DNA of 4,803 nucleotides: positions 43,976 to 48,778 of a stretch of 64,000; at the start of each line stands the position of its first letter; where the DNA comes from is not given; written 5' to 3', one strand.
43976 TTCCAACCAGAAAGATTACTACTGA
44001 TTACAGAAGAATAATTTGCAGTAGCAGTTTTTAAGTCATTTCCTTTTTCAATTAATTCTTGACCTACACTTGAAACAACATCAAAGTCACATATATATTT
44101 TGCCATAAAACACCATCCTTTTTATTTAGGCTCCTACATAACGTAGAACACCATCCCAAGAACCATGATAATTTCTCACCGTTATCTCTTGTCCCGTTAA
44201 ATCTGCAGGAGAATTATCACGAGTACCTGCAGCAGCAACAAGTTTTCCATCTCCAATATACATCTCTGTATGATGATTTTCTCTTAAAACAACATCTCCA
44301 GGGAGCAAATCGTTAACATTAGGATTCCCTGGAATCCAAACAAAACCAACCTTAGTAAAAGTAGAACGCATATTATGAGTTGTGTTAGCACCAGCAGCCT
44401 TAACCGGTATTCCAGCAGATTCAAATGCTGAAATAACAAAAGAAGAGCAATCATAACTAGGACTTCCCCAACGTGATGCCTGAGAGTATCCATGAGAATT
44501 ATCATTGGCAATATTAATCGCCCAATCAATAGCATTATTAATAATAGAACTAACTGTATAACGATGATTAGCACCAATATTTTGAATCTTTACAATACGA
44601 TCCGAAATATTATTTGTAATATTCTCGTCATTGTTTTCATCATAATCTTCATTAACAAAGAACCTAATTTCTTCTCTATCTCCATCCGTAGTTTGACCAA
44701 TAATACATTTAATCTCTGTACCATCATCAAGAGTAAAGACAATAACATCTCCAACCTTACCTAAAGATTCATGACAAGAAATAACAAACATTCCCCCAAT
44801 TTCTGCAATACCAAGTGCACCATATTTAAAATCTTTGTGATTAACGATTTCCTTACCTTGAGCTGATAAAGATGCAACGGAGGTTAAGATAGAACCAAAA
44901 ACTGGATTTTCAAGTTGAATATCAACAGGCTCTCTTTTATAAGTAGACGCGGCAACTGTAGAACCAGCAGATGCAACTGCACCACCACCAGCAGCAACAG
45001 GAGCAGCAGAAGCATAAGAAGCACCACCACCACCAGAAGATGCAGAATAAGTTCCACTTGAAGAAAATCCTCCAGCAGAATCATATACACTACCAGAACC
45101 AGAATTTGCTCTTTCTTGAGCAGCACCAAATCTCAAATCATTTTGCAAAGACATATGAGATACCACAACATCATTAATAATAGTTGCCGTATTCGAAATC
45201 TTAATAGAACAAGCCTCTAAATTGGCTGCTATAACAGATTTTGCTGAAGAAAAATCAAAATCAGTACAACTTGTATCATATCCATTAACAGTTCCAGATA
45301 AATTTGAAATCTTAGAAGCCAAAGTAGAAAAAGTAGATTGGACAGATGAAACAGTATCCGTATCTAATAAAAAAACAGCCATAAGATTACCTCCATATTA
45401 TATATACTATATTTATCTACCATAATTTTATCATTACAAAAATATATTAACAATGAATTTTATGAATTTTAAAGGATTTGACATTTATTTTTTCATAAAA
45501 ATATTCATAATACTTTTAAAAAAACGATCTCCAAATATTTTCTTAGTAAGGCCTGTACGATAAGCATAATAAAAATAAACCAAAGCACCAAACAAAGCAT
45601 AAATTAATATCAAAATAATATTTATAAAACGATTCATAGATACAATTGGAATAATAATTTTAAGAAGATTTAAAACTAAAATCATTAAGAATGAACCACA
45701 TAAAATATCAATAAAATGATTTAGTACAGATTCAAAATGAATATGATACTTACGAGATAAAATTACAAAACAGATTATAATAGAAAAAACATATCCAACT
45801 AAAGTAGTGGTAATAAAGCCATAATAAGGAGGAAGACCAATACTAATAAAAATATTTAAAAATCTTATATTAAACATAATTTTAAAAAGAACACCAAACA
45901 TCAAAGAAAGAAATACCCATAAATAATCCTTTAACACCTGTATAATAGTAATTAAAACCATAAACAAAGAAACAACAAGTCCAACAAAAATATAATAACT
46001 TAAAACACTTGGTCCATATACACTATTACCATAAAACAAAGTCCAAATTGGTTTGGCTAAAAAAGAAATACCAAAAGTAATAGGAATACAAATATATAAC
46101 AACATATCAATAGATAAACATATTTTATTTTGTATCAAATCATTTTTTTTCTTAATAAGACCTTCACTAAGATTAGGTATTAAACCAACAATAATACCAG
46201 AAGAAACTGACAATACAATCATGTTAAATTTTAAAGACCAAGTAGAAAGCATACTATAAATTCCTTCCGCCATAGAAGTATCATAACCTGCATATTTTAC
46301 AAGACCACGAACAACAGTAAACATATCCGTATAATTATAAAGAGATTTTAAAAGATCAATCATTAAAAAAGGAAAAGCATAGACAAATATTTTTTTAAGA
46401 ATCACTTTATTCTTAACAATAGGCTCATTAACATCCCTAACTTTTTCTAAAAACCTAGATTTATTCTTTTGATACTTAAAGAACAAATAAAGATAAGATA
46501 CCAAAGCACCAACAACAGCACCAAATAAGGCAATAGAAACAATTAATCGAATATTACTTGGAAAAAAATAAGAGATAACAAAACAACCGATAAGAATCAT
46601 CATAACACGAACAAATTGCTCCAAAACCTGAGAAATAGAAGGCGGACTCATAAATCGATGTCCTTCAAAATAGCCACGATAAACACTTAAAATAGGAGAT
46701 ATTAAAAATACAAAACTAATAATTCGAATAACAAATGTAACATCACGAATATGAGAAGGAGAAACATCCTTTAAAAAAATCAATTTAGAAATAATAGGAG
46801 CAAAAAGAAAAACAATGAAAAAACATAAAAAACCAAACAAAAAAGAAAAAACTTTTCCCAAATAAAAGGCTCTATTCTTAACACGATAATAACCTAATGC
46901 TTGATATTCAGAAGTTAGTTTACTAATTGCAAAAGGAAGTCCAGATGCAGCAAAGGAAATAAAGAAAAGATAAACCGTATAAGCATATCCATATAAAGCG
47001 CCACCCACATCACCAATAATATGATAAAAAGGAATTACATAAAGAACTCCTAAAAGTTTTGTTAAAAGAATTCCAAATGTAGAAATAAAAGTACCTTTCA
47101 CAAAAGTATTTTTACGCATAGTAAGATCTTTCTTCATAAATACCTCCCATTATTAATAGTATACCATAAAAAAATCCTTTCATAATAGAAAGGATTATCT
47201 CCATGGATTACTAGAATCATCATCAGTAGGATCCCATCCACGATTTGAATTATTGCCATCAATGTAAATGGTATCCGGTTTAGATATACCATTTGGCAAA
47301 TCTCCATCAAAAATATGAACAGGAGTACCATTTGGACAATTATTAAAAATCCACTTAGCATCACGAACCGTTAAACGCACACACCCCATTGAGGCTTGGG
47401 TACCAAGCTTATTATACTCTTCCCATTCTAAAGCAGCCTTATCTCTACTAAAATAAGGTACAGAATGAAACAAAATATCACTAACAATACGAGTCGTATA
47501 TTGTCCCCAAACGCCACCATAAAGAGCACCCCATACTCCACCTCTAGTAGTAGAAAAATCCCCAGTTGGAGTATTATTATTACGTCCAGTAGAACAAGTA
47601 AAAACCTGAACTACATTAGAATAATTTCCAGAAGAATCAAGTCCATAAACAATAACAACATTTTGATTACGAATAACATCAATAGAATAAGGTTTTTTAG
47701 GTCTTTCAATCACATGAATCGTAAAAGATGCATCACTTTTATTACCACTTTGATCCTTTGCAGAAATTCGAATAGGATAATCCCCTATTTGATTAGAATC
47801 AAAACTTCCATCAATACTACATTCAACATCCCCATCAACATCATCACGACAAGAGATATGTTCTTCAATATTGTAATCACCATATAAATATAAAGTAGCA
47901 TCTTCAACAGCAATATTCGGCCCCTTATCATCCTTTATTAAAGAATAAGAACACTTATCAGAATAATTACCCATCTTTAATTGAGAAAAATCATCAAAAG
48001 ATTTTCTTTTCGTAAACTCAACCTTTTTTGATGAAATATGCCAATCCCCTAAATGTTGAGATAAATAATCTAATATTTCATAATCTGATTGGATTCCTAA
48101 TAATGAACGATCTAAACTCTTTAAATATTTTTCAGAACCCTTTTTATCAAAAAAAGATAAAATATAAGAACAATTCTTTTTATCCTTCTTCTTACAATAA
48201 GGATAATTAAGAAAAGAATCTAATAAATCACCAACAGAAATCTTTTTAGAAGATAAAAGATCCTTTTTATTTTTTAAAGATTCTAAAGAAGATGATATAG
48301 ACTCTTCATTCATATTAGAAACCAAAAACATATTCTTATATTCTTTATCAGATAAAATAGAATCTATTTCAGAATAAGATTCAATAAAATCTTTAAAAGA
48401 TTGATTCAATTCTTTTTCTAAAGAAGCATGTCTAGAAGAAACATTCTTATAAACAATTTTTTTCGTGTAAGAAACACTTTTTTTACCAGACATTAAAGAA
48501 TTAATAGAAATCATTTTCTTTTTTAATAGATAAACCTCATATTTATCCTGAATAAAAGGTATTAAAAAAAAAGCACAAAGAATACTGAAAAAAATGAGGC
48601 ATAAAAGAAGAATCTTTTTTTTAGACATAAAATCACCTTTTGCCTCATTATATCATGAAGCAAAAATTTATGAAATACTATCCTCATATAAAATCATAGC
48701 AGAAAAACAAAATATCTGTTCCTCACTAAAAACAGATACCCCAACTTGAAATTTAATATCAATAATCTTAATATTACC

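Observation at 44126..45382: Four-module architecture of the hydrolase: short LXG-like head, Gly/Ser/Ala linker, unknown 120-aa middle domain, NlpC/P60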

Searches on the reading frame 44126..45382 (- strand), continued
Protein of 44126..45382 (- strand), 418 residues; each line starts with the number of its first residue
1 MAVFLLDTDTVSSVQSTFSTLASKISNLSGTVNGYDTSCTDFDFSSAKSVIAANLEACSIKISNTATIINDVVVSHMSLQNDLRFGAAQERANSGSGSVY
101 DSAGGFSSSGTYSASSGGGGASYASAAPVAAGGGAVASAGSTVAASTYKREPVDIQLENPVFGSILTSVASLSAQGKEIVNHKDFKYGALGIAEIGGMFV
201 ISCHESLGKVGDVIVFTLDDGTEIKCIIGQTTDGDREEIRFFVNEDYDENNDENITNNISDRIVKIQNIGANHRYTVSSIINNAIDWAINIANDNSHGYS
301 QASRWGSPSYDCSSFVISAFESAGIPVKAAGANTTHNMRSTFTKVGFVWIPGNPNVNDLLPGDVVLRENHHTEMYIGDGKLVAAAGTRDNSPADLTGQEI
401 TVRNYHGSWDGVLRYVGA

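Call 82: search_dna_similar(query=window:44126-45382:-, collection=phages, mode=protein, max_rows=12)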
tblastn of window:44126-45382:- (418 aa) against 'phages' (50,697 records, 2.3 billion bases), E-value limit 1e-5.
Records with a match: 17; places in all: 17; records where one place covers at least 80% of the query: 0.
Best place of each record, by identity: <60% 17.
By first word of the organism name: Bifidobacterium 8; Staphylococcus 5; Eggerthella 2; Bacteriophage 2.
By host as written in the record: Bifidobacterium asteroides 6; Staphylococcus aureus 4; Eggerthella lenta DSM 2243 2; - 2; Bifidobacterium thermophilum MBT94004 1; Bifidobacterium thermophilum 94004 1; Staphylococcus aureus UFV2030RH1 1.
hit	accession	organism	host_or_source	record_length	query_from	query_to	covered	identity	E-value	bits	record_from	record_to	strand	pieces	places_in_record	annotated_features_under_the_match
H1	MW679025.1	Eggerthella phage LE1-1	Eggerthella lenta DSM 2243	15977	297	417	29%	41.7%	2e-17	91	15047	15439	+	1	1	tail lysin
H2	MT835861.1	Bacteriophage sp.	human fecal samples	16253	297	417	29%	40.5%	1e-16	88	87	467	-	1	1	record has no annotation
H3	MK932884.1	Bifidobacterium phage PMBT6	Bifidobacterium thermophilum MBT94004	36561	298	415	28%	40.2%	4e-13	77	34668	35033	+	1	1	N-acetylmuramoyl-L-alanine amidase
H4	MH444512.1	Bifidobacterium phage PMBT6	Bifidobacterium thermophilum 94004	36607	298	415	28%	40.2%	4e-13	77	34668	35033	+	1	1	N-acetylmuramoyl-L-alanine amidase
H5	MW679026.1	Eggerthella phage LE2-3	Eggerthella lenta DSM 2243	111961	297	418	29%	37.5%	1e-12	76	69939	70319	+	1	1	tail protein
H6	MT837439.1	Bacteriophage sp.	human fecal samples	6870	297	418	29%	33.8%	8e-9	64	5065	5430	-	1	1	record has no annotation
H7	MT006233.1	Bifidobacterium phage BadAztec1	Bifidobacterium asteroides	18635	298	417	29%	34.1%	2e-9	66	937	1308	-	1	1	hypothetical protein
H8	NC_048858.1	Bifidobacterium phage BadAztec1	Bifidobacterium asteroides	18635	298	417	29%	34.1%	2e-9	66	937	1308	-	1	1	hypothetical protein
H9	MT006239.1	Bifidobacterium phage BadAztec2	Bifidobacterium asteroides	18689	298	417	29%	34.1%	2e-9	66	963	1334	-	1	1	hypothetical protein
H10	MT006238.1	Bifidobacterium phage BadAztec4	Bifidobacterium asteroides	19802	298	417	29%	34.1%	2e-9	66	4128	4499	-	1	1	hypothetical protein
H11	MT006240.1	Bifidobacterium phage BadAargau2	Bifidobacterium asteroides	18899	298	417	29%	33.3%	2e-8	63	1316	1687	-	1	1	hypothetical protein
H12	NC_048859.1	Bifidobacterium phage BadAargau2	Bifidobacterium asteroides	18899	298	417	29%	33.3%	2e-8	63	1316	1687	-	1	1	hypothetical protein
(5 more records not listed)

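Call 83: search_dna_similar(query=window:44126-45382:-, collection=plasmids, mode=protein, max_rows=12)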
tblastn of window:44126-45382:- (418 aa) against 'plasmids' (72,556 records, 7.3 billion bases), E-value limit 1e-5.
Records with a match: 1; places in all: 1; records where one place covers at least 80% of the query: 0.
Best place of each record, by identity: <60% 1.
By first word of the organism name: Clostridium 1.
By predicted mobility (MOB-suite, as given by PLSDB): non-mobilizable 1.
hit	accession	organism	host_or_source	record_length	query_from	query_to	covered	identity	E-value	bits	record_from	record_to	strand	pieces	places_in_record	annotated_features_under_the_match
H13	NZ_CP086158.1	Clostridium tagluense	single colony,Lamb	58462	297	415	28%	45.7%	8e-23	108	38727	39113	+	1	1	peptidoglycan-binding protein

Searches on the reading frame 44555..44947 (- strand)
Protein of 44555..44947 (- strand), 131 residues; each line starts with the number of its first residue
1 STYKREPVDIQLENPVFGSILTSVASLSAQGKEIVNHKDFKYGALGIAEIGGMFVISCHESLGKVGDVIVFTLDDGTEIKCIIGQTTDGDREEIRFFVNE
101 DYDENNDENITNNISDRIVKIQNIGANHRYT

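Call 42: search_solved_structures(query=A5, max_evalue=10, show_alignments=2)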
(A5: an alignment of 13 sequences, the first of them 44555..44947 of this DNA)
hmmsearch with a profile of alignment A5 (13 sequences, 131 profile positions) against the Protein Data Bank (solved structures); distinct sequences matched with E-value up to 10: 3.
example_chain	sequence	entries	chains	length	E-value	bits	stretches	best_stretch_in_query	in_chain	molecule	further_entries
9no6_A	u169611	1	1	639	0.035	17.2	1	77-130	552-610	Terpinolene synthase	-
3a9l_A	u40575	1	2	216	0.062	16.3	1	80-123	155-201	Poly-gamma-glutamate hydrolase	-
9ops_A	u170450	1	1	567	0.27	14.2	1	84-130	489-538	(-)-limonene synthase TPS1, chloroplastic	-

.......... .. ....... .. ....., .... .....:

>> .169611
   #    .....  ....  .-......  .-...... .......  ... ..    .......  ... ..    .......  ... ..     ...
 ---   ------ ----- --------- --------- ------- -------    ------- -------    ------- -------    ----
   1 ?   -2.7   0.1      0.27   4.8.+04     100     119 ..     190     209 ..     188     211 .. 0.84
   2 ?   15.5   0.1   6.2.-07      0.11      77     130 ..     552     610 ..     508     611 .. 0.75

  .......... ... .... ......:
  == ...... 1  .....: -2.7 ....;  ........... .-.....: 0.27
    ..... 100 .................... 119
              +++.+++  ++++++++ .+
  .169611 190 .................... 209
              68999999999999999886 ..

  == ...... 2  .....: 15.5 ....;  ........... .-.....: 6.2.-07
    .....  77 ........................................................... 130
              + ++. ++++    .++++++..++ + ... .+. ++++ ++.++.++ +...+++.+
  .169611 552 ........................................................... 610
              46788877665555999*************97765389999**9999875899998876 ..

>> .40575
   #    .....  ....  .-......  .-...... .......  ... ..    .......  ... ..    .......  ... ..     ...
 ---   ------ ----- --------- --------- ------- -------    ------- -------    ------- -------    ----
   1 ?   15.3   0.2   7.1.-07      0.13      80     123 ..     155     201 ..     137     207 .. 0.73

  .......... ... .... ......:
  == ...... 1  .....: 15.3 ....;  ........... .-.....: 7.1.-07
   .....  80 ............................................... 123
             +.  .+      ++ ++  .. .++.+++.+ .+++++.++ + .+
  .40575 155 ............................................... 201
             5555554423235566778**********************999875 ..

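Call 51: predict_structure(alignment_id=A6)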
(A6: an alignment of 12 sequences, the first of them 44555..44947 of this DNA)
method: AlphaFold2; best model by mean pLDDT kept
length: 131 residues; sequences in the alignment: 12
mean_pLDDT: 91.0   pTM: 0.86
mean pLDDT of the five models: 91.0, 90.7, 89.2, 89.2, 88.9
residues with pLDDT >= 90: 96; 70-90: 31; 50-70: 2; < 50: 2
segments of 3 or more residues with pLDDT < 50: none
pLDDT, mean of each block of 10 residues (from residue 1): 72 90 90 95 95 96 95 95 95 95 88 87 91 76
secondary structure, 60 per line:
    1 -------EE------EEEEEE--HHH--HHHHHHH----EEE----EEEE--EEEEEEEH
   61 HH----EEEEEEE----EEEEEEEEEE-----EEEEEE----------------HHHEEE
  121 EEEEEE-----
elements in order: E16-21 H29-35 E40-42 E47-50 E53-59 E67-73 E78-87 E93-98 E118-126

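Call 85: search_protein_representatives(alignment_id=A6)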
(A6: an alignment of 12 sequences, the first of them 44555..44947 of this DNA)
Query: 12 sequences, 131 profile positions. Proteins with E-value up to 0.001 (for the whole library): 650; up to 1e-10: 185; up to 1e-30: 14. The best 150 are listed.
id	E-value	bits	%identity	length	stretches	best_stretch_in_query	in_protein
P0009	7.1e-48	177.9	-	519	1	3-131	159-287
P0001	1.9e-45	170.1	-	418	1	2-131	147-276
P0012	4.6e-43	162.3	-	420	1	4-130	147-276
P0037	1.8e-41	157.1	-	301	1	25-131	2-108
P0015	2.1e-39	150.5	-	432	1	2-128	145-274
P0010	1.7e-38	147.5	-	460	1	3-130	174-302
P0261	1.1e-36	141.7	-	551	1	10-127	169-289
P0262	2.2e-36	140.7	-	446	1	4-131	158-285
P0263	8.4e-36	138.8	-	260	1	6-127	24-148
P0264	1.1e-35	138.4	-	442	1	9-127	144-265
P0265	1.5e-34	134.8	-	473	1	4-127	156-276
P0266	1.9e-32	127.9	-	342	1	5-127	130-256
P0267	4.5e-32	126.8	-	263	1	7-126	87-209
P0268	9.7e-32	125.7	-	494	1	4-131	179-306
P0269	5.2e-30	120.1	-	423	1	9-128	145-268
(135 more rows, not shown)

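Call 87: search_protein_families(library=pfam, alignment_id=A8, max_evalue=0.001)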
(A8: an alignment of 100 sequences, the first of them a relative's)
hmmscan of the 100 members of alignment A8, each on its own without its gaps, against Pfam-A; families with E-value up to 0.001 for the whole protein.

A. member 1, P0261 (551 aa): 0 families

B. families by the number of members that match (of 100 scanned): 16 families
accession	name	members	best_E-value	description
PF13529.12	Peptidase_C39_2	5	1.5e-07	Peptidase_C39 like family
PF05257.22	CHAP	2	3.1e-12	CHAP domain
PF00877.26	NLPC_P60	2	2.4e-07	NlpC/P60 family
PF18013.6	Phage_lysozyme2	1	7.2e-08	Phage tail lysozyme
PF25309.1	ELLD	1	1.4e-07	Endolysin-like domain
PF00823.25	PPE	1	5e-07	PPE family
PF06013.18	WXG100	1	2.2e-06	Proteins of 100 residues with WXG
PF02095.21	Extensin_1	1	6.3e-06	Extensin-like protein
PF12671.13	Amidase_6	1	4.9e-05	Putative amidase domain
PF07172.16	GRP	1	7.3e-05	Glycine rich protein family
PF12810.13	ALK_LTK_GRD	1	0.00018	ALK/LTK, Glycine-rich domain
PF12330.14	Haspin_kinase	1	0.00031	Haspin like kinase domain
PF21725.3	T7SS_signal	1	0.00037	Putative T7SS secretion signal domain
PF12300.13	RhlB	1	0.00057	ATP-dependent RNA helicase RhlB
PF16515.11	HIP1_clath_bdg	1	0.00062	Clathrin-binding domain of Huntingtin-interacting protein 1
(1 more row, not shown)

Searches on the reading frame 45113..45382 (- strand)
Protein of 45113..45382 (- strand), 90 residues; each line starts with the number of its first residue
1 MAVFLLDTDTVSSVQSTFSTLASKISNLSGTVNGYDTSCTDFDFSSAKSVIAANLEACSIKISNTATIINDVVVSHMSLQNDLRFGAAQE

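Call 33: search_protein_families(library=pfam, alignment_id=A2, max_evalue=10)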
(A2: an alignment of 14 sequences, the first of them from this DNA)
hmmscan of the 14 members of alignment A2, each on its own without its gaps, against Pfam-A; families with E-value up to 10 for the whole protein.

A. member 1, seq(90 aa): 0 families

B. families by the number of members that match (of 14 scanned): 26 families (the first 25 are shown)
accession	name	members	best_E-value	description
PF10824.14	T7SS_ESX_EspC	3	0.0026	Excreted virulence factor EspC, type VII ESX diderm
PF14523.12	Syntaxin_2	2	0.006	Syntaxin-like protein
PF04728.18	LPP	2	0.012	Lipoprotein leucine-zipper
PF04043.20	PMEI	1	0.0026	Plant invertase/pectin methylesterase inhibitor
PF09141.16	Talin_middle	1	0.0042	Talin, middle domain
PF11157.13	DUF2937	1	0.01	Protein of unknown function (DUF2937)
PF19793.4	DUF6277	1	0.032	Family of unknown function (DUF6277)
PF21918.1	cas_Cpf1_2nd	1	0.04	CRISPR-associated endonuclease Cpf1 REC2 domain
PF17107.11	SesA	1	0.044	N-terminal domain on NACHT_NTPase and P-loop NTPases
PF07798.16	CCDC90-like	1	0.045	Coiled-coil domain-containing protein 90-like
PF04108.17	ATG17_like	1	0.047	Autophagy protein ATG17-like domain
PF23344.1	ZP-N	1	0.048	ZP-N domain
PF23742.1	VBS_C3G9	1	0.053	C3G9 VBS-like domain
PF07889.17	DUF1664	1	0.061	Protein of unknown function (DUF1664)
PF04484.17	QWRF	1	0.062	QWRF family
PF06013.18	WXG100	1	0.066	Proteins of 100 residues with WXG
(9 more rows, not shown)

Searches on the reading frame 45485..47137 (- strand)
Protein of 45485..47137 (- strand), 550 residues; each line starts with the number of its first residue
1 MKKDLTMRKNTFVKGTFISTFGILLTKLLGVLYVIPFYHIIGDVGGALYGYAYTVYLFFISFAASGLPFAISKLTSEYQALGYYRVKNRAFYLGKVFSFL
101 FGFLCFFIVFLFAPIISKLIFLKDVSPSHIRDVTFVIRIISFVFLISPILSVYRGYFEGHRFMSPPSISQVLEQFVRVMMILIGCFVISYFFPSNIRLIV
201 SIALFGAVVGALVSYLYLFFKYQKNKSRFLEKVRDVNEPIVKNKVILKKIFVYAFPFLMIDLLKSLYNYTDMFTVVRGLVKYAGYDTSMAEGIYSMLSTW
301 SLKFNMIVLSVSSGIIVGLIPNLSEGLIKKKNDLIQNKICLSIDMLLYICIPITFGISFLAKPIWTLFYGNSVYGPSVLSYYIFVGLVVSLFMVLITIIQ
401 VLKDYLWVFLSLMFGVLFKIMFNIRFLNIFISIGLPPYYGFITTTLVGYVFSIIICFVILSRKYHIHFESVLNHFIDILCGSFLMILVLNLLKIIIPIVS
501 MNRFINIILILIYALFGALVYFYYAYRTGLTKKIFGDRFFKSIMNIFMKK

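Call 4: search_protein_families(library=pfam, proteins=[window:45485-47137:-], max_evalue=1)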
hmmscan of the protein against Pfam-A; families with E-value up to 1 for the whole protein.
window:45485-47137:- (550 aa): 2 families
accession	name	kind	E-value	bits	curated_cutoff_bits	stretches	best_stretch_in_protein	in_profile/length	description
PF01943.22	Polysacc_synt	-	9.6e-27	94.5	28.2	1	13-309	2-263/274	Polysaccharide biosynthesis protein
PF03023.19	MurJ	-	0.0074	15.4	27.4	1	88-513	51-449/451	Lipid II flippase MurJ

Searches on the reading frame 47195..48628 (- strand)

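Call 6: search_protein_families(library=pfam, proteins=[window:47195-48628:-], max_evalue=0.001)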
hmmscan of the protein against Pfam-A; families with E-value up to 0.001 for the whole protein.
window:47195-48628:- (477 aa): 2 families
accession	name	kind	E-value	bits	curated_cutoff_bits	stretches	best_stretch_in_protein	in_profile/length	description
PF03734.19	YkuD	-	1e-13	52.5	23.4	1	332-439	21-146/146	L,D-transpeptidase catalytic domain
PF16403.11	Bact_surface_Ig-like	-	0.00019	21.8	27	1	256-306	20-71/71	Bacterial surface protein, Ig-like domain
